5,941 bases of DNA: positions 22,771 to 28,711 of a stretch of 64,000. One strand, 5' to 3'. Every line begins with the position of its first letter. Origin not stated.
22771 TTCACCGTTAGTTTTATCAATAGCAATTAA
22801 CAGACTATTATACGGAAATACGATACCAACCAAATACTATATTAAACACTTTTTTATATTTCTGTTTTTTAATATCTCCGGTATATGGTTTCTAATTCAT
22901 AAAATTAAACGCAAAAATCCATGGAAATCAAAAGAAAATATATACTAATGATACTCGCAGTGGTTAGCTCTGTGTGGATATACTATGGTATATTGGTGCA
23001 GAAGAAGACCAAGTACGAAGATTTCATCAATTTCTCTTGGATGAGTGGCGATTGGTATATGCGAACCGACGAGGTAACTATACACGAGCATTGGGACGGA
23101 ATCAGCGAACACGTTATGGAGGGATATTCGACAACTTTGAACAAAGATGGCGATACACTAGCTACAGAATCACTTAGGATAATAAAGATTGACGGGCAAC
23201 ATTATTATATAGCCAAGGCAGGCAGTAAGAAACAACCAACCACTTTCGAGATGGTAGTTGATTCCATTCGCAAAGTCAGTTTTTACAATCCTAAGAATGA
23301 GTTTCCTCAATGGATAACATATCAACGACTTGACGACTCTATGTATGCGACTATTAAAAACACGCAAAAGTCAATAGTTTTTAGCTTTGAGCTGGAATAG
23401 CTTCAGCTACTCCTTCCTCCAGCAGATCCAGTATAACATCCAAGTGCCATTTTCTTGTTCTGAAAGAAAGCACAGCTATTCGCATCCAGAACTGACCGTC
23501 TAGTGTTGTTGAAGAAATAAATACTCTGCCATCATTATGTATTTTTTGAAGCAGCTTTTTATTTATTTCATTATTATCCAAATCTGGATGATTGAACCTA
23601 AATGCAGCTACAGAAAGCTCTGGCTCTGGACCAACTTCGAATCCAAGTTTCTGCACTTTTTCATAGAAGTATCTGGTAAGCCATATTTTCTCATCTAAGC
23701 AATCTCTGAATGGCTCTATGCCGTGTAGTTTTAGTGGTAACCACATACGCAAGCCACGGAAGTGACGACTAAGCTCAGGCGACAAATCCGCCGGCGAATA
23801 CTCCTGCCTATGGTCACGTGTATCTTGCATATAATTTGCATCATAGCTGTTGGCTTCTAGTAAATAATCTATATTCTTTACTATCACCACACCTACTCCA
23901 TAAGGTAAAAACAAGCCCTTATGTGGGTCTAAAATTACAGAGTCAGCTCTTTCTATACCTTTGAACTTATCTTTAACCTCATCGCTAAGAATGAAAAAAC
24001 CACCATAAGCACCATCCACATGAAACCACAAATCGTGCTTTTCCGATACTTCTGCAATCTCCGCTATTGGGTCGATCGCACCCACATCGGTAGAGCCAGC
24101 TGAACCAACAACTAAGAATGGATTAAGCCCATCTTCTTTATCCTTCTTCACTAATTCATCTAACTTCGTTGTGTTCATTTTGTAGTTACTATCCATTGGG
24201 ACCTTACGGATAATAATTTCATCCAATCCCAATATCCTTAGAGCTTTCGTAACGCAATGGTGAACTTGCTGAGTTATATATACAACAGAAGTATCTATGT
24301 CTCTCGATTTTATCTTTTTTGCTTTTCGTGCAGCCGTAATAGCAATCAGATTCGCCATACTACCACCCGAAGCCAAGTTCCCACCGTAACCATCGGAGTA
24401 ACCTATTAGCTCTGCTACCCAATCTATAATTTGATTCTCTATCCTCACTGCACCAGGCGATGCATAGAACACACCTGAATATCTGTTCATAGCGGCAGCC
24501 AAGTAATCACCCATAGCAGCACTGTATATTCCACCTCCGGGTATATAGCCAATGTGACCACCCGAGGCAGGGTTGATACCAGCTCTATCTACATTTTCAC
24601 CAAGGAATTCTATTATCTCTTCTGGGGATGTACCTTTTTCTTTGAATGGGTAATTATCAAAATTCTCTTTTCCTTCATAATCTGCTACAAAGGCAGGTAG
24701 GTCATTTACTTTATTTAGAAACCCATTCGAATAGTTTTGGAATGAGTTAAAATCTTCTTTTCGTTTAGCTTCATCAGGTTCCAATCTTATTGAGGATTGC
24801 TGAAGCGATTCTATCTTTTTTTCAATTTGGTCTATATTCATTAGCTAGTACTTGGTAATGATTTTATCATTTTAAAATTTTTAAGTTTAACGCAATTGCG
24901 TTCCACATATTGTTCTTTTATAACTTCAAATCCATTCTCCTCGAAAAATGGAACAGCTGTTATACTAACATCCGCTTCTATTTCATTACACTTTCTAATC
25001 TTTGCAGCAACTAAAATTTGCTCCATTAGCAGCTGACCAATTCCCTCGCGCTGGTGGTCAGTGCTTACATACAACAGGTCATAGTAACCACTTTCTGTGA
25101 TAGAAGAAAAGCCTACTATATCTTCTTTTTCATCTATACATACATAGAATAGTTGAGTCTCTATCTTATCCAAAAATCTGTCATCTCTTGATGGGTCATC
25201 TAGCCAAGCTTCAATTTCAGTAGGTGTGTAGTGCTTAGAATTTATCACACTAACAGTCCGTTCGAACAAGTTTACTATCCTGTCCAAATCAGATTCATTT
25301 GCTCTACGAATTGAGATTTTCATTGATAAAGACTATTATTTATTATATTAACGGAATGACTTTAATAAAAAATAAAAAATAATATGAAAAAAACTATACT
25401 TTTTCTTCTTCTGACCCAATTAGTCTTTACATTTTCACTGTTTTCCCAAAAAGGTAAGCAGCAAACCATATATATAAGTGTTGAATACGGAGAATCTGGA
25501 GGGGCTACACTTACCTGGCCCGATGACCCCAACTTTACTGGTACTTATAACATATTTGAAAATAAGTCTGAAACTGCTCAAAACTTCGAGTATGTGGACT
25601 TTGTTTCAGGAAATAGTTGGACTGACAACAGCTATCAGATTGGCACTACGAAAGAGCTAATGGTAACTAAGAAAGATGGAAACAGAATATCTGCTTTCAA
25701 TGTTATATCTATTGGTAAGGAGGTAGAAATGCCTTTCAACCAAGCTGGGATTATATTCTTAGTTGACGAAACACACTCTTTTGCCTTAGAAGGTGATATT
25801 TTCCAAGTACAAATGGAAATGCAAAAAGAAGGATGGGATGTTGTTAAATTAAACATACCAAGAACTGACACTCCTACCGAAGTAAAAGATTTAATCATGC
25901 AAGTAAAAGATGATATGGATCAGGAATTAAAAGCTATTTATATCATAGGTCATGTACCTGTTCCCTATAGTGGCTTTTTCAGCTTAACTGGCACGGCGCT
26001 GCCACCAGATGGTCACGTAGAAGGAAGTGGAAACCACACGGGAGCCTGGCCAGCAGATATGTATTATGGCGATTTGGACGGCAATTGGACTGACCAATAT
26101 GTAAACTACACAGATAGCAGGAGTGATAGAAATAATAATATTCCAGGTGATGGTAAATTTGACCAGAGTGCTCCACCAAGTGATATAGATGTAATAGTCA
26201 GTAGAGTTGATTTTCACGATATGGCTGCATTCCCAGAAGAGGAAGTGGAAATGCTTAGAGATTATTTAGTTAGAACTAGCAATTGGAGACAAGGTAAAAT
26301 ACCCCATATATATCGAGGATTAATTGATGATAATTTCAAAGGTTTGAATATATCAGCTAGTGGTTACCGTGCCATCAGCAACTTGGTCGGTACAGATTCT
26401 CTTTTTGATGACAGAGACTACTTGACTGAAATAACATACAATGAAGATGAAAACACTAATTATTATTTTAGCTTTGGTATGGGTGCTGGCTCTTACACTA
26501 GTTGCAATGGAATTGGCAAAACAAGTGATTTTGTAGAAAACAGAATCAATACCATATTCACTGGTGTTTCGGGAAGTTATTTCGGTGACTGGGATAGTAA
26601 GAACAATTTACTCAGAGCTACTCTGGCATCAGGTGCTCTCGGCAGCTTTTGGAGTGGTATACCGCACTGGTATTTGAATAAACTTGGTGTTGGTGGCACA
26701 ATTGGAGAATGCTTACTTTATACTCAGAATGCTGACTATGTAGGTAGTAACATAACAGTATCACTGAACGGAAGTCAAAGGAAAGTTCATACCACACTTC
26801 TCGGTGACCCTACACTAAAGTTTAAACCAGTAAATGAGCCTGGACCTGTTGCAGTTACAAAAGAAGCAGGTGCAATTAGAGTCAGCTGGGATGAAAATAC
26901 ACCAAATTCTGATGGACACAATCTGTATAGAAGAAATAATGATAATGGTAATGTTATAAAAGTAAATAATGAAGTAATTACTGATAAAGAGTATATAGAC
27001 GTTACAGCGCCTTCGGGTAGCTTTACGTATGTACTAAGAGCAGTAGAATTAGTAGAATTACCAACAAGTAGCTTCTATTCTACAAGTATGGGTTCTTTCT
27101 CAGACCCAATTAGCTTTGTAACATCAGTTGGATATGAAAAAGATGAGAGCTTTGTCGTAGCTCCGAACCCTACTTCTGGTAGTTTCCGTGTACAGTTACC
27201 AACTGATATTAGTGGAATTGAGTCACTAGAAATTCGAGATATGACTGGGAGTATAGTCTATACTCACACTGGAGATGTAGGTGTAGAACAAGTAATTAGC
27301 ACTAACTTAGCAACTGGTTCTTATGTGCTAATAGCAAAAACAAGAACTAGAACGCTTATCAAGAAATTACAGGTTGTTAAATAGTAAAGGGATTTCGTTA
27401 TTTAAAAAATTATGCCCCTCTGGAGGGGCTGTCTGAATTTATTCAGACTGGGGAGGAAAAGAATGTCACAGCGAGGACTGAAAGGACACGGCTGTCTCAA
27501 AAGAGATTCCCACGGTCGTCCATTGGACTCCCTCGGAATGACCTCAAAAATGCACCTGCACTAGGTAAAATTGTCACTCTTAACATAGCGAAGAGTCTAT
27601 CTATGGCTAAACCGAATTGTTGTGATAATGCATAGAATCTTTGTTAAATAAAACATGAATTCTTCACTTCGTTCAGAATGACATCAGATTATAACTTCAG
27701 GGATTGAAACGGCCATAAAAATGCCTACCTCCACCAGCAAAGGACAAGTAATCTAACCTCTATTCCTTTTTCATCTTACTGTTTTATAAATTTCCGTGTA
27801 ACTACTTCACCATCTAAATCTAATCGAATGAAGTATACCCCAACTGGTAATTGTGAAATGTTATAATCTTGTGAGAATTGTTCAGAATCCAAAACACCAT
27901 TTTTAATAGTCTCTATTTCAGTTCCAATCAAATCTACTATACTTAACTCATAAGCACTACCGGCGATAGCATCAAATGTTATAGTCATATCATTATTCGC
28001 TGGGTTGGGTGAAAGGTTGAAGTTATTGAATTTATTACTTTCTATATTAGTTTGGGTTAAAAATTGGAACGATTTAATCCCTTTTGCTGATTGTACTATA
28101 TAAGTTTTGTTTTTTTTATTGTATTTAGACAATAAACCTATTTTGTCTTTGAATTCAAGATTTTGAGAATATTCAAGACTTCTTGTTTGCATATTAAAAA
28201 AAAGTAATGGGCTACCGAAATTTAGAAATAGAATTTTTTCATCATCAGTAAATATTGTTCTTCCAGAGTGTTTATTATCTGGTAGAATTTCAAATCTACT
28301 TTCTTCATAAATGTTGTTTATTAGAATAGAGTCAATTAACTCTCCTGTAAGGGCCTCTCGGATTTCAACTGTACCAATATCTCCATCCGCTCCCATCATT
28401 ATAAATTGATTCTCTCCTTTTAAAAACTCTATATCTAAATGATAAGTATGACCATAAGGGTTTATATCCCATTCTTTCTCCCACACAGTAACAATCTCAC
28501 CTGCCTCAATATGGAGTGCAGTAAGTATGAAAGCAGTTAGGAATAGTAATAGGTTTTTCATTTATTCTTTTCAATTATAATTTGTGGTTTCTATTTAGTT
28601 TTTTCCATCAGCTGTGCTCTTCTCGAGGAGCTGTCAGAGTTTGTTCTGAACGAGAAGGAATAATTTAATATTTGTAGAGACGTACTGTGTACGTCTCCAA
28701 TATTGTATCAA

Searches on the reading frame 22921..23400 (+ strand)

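Call 58: search_protein_families(library=pfam, proteins=[window:22921-23400:+], max_evalue=0.0001)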
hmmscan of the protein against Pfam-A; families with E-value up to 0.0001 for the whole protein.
window:22921-23400:+ (159 aa): 1 family
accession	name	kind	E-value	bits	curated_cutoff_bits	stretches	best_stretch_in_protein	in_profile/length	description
PF19780.4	DUF6265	-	7.5e-13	49.3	23.8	1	39-146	1-115/116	Domain of unknown function (DUF6265)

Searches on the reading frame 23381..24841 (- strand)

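Call 58: search_protein_families(library=pfam, proteins=[window:23381-24841:-], max_evalue=0.0001)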
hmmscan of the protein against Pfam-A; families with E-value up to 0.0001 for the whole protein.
window:23381-24841:- (486 aa): 4 families
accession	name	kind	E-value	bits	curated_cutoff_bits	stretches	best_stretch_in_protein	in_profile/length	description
PF00282.25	Pyridoxal_deC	-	1.6e-61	208.5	27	1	99-416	45-374/375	Pyridoxal-dependent decarboxylase conserved domain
PF05889.19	SepSecS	-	2.8e-07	30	21.1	1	166-326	90-241/389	O-phosphoseryl-tRNA(Sec) selenium transferase, SepSecS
PF00266.25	Aminotran_5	-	1.3e-06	28.1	21.5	1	118-323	28-215/371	Aminotransferase class-V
PF01212.27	Beta_elim_lyase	-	1.8e-06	27.9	27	1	140-333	39-222/288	Beta-eliminating lyase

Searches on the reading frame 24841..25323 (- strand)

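Call 58: search_protein_families(library=pfam, proteins=[window:24841-25323:-], max_evalue=0.0001)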
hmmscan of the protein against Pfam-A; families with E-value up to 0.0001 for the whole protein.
window:24841-25323:- (160 aa): 3 families
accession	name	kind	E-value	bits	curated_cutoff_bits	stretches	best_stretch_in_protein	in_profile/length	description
PF13673.13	Acetyltransf_10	-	2.2e-18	66.9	23.6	1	30-143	3-118/128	Acetyltransferase (GNAT) domain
PF13508.13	Acetyltransf_7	-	1.3e-12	48.4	27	1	57-134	3-84/84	Acetyltransferase (GNAT) domain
PF00583.31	Acetyltransf_1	-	1.2e-10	42.1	20.7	1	31-132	7-116/116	Acetyltransferase (GNAT) family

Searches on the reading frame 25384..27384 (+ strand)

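Call 58: search_protein_families(library=pfam, proteins=[window:25384-27384:+], max_evalue=0.0001)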
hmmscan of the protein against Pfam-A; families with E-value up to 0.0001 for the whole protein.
window:25384-27384:+ (666 aa): 2 families
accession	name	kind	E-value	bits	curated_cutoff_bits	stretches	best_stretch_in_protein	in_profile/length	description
PF18962.6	Por_Secre_tail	-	2.4e-06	28.2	27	1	594-664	3-75/75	Secretion system C-terminal sorting domain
PF01364.23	Peptidase_C25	-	9.2e-06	25.6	23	0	161-243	43-119/374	Peptidase family C25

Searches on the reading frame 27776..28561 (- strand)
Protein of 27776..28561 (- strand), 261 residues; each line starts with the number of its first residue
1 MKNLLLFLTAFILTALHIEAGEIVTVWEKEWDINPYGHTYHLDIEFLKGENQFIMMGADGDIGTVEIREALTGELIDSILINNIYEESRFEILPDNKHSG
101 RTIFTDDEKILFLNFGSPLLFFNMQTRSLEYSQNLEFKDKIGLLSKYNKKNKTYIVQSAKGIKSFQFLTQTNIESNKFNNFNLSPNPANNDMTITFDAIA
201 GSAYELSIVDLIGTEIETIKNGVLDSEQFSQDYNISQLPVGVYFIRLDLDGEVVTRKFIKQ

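Call 58: search_protein_families(library=pfam, proteins=[window:27776-28561:-], max_evalue=0.0001)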
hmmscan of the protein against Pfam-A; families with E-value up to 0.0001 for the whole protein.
window:27776-28561:- (261 aa): 1 family
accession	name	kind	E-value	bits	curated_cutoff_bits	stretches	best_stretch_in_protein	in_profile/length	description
PF18962.6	Por_Secre_tail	-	4.9e-11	43.2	27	1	185-259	3-74/75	Secretion system C-terminal sorting domain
